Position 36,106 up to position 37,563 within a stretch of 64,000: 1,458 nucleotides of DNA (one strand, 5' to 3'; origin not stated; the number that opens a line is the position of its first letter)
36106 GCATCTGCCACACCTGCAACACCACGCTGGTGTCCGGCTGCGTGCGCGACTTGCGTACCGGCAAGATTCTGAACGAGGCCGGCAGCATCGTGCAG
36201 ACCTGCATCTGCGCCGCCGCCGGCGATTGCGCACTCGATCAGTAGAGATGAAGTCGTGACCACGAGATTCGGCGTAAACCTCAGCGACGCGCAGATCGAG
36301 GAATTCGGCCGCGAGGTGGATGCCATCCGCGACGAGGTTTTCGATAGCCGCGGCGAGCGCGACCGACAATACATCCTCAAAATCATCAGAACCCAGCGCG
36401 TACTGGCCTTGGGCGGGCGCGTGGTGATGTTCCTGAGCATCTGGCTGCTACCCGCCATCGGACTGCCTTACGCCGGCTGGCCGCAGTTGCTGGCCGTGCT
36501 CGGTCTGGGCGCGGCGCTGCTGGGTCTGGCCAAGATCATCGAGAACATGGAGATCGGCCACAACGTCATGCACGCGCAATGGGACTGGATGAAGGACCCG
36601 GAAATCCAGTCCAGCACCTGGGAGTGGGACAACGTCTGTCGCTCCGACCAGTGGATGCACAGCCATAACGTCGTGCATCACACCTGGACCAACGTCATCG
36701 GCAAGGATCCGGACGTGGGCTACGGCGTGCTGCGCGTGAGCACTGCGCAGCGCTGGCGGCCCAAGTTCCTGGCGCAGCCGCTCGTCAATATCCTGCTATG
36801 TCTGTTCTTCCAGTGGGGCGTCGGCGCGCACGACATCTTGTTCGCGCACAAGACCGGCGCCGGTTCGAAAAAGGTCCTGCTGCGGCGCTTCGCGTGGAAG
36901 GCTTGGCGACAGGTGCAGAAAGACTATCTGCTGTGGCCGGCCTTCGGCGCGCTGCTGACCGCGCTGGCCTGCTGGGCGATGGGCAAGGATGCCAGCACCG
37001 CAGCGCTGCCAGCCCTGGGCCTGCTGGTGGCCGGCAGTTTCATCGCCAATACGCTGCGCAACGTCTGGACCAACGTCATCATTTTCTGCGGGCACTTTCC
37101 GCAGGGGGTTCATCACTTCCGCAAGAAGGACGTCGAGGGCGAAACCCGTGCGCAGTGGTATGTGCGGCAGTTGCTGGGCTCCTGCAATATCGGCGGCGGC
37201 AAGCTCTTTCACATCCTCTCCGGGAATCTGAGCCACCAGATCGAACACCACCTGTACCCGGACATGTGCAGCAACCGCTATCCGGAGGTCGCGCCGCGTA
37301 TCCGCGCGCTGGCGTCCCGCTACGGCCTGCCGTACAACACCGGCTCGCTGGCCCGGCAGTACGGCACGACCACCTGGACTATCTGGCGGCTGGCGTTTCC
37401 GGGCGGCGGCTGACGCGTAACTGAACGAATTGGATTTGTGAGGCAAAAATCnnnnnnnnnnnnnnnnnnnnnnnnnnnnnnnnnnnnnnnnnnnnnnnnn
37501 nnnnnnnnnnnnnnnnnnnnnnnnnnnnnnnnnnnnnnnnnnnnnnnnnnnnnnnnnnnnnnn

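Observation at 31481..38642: Expanded DesT/DesC/DesB-type desaturase array: 1 regulator, 2 reductases, 3 desaturases and an orphan ORF in one co-directional block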

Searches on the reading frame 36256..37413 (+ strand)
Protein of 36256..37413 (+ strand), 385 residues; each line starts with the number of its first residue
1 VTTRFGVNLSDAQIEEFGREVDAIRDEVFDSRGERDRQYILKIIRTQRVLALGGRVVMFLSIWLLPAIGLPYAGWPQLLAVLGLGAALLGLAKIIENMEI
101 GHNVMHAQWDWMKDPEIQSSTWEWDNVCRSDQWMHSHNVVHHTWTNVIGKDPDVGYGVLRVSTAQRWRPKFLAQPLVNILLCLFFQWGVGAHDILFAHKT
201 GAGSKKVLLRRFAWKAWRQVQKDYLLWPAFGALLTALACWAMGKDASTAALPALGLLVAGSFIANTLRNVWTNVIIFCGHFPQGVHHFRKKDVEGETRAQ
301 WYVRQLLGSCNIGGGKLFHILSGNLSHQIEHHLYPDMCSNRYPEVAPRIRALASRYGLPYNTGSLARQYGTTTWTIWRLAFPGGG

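Call 4: search_protein_families(library=ncbifam, proteins=[window:36256-37413:+])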
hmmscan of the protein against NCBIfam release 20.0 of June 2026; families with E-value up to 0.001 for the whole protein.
window:36256-37413:+ (385 aa): 1 family
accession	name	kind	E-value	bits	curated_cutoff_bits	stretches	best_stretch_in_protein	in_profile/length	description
NF052549.1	FAdesatDesBBac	equivalog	4.2e-07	29.6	500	0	315-352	255-292/340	Delta(10) desaturase DesB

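Call 5: search_protein_families(library=pfam, proteins=[window:36256-37413:+])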
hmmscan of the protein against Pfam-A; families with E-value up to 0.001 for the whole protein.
window:36256-37413:+ (385 aa): 1 family
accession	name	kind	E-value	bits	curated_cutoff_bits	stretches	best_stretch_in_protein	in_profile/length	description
PF00487.30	FA_desaturase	-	2e-22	80.6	29.7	1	82-362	6-251/253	Fatty acid desaturase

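Call 15: find_homologous_proteins(query=window:36256-37413:+, max_evalue=1e-20)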
Query window:36256-37413:+ (385 aa): 7998 proteins with E <= 1e-20 among 8000 candidates; the best 120 are listed.
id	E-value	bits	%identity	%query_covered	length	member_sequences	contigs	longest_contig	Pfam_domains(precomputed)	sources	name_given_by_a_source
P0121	3.5e-269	910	100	100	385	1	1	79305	PF00487.31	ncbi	ncbi:MAG: fatty acid desaturase family protein [Nevskiales bacterium]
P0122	1.9e-238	809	87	100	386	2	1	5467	PF00487.31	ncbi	ncbi:MAG: fatty acid desaturase family protein [Stenotrophobium sp.]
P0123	6.5e-234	794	86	98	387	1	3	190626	PF00487.31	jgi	jgi:fatty acid desaturase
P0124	2.7e-232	789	84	99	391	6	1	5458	PF00487.31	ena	-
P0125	6.6e-231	784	83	99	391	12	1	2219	PF00487.31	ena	-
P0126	1.3e-207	707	76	100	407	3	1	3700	PF00487.31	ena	-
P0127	3.6e-196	670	75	98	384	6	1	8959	PF00487.31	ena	-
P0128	3.9e-193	660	71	100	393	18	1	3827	PF00487.31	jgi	jgi:linoleoyl-CoA desaturase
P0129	1.4e-192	658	70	100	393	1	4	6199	PF00487.31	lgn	-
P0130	1.7e-191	654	72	98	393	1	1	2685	PF00487.31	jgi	jgi:fatty acid desaturase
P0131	9.2e-191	652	72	98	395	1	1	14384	PF00487.31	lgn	-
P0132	7.4e-190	649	68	100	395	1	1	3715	PF00487.31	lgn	-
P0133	8.8e-190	649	71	98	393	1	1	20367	PF00487.31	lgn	-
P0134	9.9e-190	649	71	98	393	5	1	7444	PF00487.31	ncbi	ncbi:MAG: acyl-CoA desaturase [Paraperlucidibaca sp.]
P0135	1.7e-189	648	69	100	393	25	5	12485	PF00487.31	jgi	jgi:fatty acid desaturase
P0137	4.2e-189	646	71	98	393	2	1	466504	PF00487.31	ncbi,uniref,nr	ncbi:fatty acid desaturase family protein [Solimonas terrae]|uniref:Acyl-CoA desaturase n=1 Tax=Soli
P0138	8.4e-189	646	71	98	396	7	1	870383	PF00487.31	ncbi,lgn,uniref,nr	ncbi:fatty acid desaturase family protein [Stenotrophobium rhamnosiphilum]|uniref:Acyl-CoA desaturas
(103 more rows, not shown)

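Call 16: find_encoding_contigs(protein=P0123, flank=10000, max_places=2)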
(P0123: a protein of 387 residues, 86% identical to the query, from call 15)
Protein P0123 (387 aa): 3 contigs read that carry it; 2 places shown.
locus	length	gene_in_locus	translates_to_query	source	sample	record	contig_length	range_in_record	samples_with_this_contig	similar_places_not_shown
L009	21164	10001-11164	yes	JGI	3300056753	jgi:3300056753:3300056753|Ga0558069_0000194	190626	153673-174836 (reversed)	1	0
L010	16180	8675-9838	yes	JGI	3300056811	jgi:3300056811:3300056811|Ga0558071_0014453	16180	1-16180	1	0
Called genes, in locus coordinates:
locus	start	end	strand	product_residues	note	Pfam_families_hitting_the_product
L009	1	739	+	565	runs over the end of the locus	PF15864:PglL_A, PF04932:Wzy_C, PF11846:Wzy_C_2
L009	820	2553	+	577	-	PF05157:MshEN, PF00437:T2SSE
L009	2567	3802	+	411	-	PF28597:T2SSF_N, PF00482:T2SSF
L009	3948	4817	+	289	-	PF06750:A24_N_bact, PF01478:Peptidase_A24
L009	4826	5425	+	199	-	PF01121:CoaE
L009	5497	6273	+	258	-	PF07072:ZapD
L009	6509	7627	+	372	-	PF00970:FAD_binding_6 (weak), PF00175:NAD_binding_1, PF00111:Fer2 (weak)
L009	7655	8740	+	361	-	PF00487:FA_desaturase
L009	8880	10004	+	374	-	PF00970:FAD_binding_6, PF00175:NAD_binding_1, PF00111:Fer2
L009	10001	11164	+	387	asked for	PF00487:FA_desaturase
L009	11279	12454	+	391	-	PF00487:FA_desaturase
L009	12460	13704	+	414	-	PF24096:DUF7379 (weak), PF12697:Abhydrolase_6 (weak), PF07819:PGAP1 (weak)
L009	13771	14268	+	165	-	PF00027:cNMP_binding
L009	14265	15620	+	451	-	PF03007:WS_DGAT_cat, PF06974:WS_DGAT_C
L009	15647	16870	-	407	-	PF09995:MPAB_Lcp_cat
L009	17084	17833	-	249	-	PF00300:His_Phos_1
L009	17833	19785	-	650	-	PF16177:ACAS_N, PF00501:AMP-binding, PF13193:AMP-binding_C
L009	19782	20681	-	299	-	PF00682:HMGL-like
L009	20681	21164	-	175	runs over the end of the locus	PF25084:LbH_EIF2B (faint), PF00132:Hexapep (weak)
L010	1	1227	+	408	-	?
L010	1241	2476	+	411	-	PF28597:T2SSF_N, PF00482:T2SSF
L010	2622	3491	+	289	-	PF06750:A24_N_bact, PF01478:Peptidase_A24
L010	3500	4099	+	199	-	PF01121:CoaE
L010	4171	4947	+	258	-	PF07072:ZapD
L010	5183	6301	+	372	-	PF00970:FAD_binding_6 (weak), PF00175:NAD_binding_1, PF00111:Fer2 (weak)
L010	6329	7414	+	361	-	PF00487:FA_desaturase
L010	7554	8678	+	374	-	PF00970:FAD_binding_6, PF00175:NAD_binding_1, PF00111:Fer2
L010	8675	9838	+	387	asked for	PF00487:FA_desaturase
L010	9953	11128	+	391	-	PF00487:FA_desaturase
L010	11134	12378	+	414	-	PF24096:DUF7379 (weak), PF12697:Abhydrolase_6 (weak), PF07819:PGAP1 (weak)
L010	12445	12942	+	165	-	PF00027:cNMP_binding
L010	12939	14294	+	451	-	PF03007:WS_DGAT_cat, PF06974:WS_DGAT_C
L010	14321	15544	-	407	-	PF09995:MPAB_Lcp_cat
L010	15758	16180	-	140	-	?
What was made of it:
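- In L009/L010 no regulator gene lies upstream of the array (call 16).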

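Call 17: find_encoding_contigs(protein=P0138, flank=10000, max_places=1)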
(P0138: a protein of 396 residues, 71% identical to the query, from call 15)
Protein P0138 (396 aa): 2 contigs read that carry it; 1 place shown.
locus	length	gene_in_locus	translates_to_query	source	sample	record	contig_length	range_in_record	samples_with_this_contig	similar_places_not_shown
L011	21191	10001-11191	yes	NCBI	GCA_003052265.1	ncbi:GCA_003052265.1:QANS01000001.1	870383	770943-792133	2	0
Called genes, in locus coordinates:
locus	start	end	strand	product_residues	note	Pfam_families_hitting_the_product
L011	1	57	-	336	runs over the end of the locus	PF02602:HEM4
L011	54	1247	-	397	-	PF03453:MoeA_N, PF00994:MoCF_biosynth, PF03454:MoeA_C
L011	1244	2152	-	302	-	PF01967:MoaC, PF00994:MoCF_biosynth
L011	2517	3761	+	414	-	PF11288:DUF3089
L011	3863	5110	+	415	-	PF12704:MacB_PCD, PF02687:FtsX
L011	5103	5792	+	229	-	PF02463:SMC_N (faint), PF00005:ABC_tran, PF13304:AAA_21 (faint)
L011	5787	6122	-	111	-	-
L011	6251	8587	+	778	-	PF13567:DUF4131, PF03772:Competence, PF00753:Lactamase_B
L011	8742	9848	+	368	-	PF00970:FAD_binding_6, PF00175:NAD_binding_1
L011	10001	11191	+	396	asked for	PF00487:FA_desaturase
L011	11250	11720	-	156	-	PF01502:PRA-CH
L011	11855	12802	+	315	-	PF17773:UPF0176_N, PF00581:Rhodanese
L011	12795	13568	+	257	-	PF02798:GST_N, PF13409:GST_N_2, PF13417:GST_N_3, PF13410:GST_C_2 (weak)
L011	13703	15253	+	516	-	PF03062:MBOAT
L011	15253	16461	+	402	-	-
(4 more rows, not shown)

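Call 18: find_encoding_contigs(protein=P0137, flank=10000, max_places=1)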
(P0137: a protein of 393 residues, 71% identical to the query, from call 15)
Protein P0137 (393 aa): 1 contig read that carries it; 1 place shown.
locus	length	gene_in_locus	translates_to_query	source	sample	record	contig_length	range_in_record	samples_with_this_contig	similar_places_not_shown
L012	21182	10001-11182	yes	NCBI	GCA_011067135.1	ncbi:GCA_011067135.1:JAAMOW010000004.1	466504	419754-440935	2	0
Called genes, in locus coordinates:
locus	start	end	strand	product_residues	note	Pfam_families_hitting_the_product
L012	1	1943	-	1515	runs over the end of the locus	PF00270:DEAD, PF04851:ResIII, PF00271:Helicase_C, PF22590:Cas3-like_C_2 (weak), PF19306:WHD_Lhr, PF08494:DEAD_assoc, PF23235:WHD_3rd_Lhr, PF23234:WHD_4th_Lhr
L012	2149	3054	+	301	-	PF00561:Abhydrolase_1, PF12146:Hydrolase_4, PF12697:Abhydrolase_6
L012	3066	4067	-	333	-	-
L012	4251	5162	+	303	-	PF06189:5-nucleotidase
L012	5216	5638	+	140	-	-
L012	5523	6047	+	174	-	PF13020:NOV_C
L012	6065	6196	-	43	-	-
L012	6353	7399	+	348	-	PF00246:Peptidase_M14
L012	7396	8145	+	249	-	PF00561:Abhydrolase_1, PF12697:Abhydrolase_6, PF12146:Hydrolase_4, PF06821:Ser_hydrolase (faint)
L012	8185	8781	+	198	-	PF06080:DUF938, PF13649:Methyltransf_25 (weak)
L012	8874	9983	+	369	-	PF00970:FAD_binding_6, PF00175:NAD_binding_1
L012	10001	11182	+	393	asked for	PF00487:FA_desaturase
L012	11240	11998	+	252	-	PF01209:Ubie_methyltran, PF13489:Methyltransf_23, PF05175:MTS (weak), PF13847:Methyltransf_31, PF08241:Methyltransf_11, PF08242:Methyltransf_12, PF13649:Methyltransf_25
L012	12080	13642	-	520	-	PF00474:SSF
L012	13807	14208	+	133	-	PF01124:MAPEG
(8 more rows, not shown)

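Call 24: find_related_loci(query=A1, collection=genome_contigs, flank=10000)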
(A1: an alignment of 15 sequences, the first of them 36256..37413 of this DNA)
Query A1 (385 aa) in genome_contigs; peptide patterns used: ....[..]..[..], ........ (x = any residue, [..] = any of these).
600 stretches matched a pattern (row limit reached: there are more); 599 encode a relative of the query (tblastn E <= 1e-3); the best 80 are kept; 80 distinct loci.
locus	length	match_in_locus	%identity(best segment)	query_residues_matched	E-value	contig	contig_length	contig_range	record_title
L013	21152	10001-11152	84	2-385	0e+0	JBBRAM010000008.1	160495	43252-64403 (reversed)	MAG: Burkholderiales bacterium isolate Co_metawrap_2294 Cmw_2294_k141_28118793_length_160495_cov_70.9965, whole genome s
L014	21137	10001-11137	72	7-381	3e-180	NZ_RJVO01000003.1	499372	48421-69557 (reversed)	Stagnimonas aquatica strain THS-13 contig03, whole genome shotgun sequence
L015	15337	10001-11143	65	8-384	7e-168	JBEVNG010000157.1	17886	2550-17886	MAG: Polyangiales bacterium isolate T4R4BO_autometa_bin_0015 T4R4BO_autometa_bin_0015_k133_9347259, whole genome shotgun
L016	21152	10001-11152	61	2-385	8e-158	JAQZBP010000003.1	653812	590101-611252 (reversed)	MAG: Moraxellaceae bacterium isolate C_No_T20_C_bin.133 scaffold_27, whole genome shotgun sequence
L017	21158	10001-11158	58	1-384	3e-150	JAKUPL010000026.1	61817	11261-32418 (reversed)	MAG: Alcanivorax sp. isolate ALOHA_A2.5_2 A2.5-Alcanivorax-2_26, whole genome shotgun sequence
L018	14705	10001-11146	57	2-383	2e-147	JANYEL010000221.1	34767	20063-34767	MAG: Moraxellaceae bacterium isolate 338R_metabinner_107_sub 338R_k141_450825, whole genome shotgun sequence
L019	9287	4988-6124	57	8-384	7e-138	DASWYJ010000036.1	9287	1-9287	MAG TPA_asm: Burkholderiaceae bacterium isolate SMAG_U3708 k141_618451, whole genome shotgun sequence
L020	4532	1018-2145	57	8-382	7e-139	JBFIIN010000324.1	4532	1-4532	MAG: Oceanococcus sp. isolate Mix_sand11.2021.09.Z.51 k141_930896_length_4532_cov_8.0000, whole genome shotgun sequence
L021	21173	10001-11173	51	2-384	5e-134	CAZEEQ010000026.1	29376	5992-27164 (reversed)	MAG TPA_asm: uncultured Paraperlucidibaca sp. isolate binchicken_co328_94 genome assembly, contig: NODE_890_length_29376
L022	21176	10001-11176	52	2-385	3e-131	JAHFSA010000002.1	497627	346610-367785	MAG: Perlucidibaca sp. isolate nzgw587 NODE_10_length_497628_cov_5.617798, whole genome shotgun sequence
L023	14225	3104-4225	53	1-384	1e-124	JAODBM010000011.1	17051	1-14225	MAG: Acidimicrobiales bacterium isolate RYN_48 scaffold_2734453, whole genome shotgun sequence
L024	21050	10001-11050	50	4-383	9e-123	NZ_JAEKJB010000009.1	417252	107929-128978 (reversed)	Alloalcanivorax marinus strain SY10-13 SY10-13_ctg0004, whole genome shotgun sequence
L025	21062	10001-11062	51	1-382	3e-122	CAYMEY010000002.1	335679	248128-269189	MAG TPA_asm: uncultured Alcanivoracaceae bacterium isolate SRP321284_co1_307 genome assembly, contig: NODE_12_length_335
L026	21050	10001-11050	50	4-383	1e-120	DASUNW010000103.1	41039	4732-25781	MAG TPA_asm: Alcanivorax sp. isolate SMAG_U1611 k141_1326151, whole genome shotgun sequence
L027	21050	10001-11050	50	4-383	7e-121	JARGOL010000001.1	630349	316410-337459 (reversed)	MAG: Alcanivoracaceae bacterium isolate bin_em_oilr2.007 NODE_5_length_630349_cov_8.726894, whole genome shotgun sequenc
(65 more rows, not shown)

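Call 56: find_related_loci(query=window:36256-37413:+, collection=metagenome_contigs, flank=6000)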
Query window:36256-37413:+ (385 aa) in metagenome_contigs; peptide patterns used: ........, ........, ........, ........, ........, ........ (x = any residue, [..] = any of these).
600 stretches matched a pattern (row limit reached: there are more); 548 encode a relative of the query (tblastn E <= 1e-3); the best 80 are kept; 80 distinct loci.
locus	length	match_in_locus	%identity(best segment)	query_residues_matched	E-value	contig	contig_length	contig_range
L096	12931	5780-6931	83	2-385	0e+0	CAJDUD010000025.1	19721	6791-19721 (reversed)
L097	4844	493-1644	69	2-385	0e+0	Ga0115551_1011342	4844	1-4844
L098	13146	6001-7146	72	7-384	0e+0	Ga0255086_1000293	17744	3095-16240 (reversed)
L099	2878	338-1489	72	2-381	0e+0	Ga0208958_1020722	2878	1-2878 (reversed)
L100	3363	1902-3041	69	7-382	0e+0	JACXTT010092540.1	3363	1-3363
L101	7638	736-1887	68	5-384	1e-178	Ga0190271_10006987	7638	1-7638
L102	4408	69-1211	66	8-384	0e+0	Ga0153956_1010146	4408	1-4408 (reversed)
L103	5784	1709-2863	71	2-382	2e-176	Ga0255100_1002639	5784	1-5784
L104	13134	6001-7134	72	7-384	0e+0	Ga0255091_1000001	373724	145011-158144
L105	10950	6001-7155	63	2-384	2e-162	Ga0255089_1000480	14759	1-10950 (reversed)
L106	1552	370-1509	61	7-382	4e-174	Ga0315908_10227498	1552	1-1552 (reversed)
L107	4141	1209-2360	63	5-384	4e-164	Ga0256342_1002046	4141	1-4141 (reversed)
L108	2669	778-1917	64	8-382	5e-169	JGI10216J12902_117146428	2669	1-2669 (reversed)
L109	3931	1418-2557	61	2-381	5e-164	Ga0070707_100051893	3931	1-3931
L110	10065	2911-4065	62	2-385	1e-157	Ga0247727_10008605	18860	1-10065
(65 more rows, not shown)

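Call 59: find_encoding_contigs(protein=P0122, flank=6000, max_places=2)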
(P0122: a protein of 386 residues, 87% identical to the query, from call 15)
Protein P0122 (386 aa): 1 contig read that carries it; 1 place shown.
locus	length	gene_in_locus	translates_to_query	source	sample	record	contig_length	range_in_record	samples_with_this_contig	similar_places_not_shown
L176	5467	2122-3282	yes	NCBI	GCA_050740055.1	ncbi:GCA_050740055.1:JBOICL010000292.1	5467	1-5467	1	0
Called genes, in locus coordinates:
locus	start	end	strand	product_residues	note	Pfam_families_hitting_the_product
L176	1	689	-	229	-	PF03007:WS_DGAT_cat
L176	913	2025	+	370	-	PF00970:FAD_binding_6, PF00175:NAD_binding_1, PF00111:Fer2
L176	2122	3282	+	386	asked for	PF00487:FA_desaturase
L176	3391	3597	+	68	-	PF07311:Dodecin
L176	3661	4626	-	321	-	PF10118:Metal_hydrol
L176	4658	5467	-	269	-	PF00106:adh_short, PF08659:KR (weak), PF13561:adh_short_C2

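Call 76: predict_structure(alignment_id=A1)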
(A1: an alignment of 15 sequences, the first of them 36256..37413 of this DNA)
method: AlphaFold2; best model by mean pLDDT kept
length: 385 residues; sequences in the alignment: 15
mean_pLDDT: 81.9   pTM: 0.83
mean pLDDT of the five models: 81.9, 74.0, 72.9, 69.8, 65.3
residues with pLDDT >= 90: 118; 70-90: 200; 50-70: 51; < 50: 16
segments of 3 or more residues with pLDDT < 50: 125-133, 152-155
pLDDT, mean of each block of 10 residues (from residue 1): 72 96 89 80 91 94 86 91 96 88 68 63 48 51 72 57 81 87 76 65 75 83 90 89 87 93 92 80 79 88 91 87 87 82 90 95 87 85 80
secondary structure, 60 per line:
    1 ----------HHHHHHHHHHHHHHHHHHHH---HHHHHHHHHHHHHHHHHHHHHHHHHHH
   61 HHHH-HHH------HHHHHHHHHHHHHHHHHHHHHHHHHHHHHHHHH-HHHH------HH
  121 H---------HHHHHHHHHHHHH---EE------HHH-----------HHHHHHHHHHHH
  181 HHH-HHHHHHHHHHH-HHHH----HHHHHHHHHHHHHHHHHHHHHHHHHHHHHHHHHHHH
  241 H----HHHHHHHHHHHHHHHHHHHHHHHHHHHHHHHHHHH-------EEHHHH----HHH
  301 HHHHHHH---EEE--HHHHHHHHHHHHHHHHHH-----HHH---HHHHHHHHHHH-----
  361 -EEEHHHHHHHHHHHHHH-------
elements in order: H11-30 H34-64 H75-107 H109-112 H131-143 H169-183 H185-195 H197-200 H205-241 H246-280 H290-293 H298-307 E311-313 H316-333 H345-355 E362-364 H365-378
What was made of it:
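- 36256..37413 (+): Des2: membrane desaturase, clade B (orthologs in Stenotrophobium, Solimonas, Stagnimonas). The AF2 model has pLDDT 81.9 and pTM 0.83 (call 76).
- On Reductase-dependent acyl-CoA desaturase pair (module 2, Red2 with Des2 and Des3): The AF2 model of Des2 has pLDDT 81.9 and pTM 0.83 (call 76).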
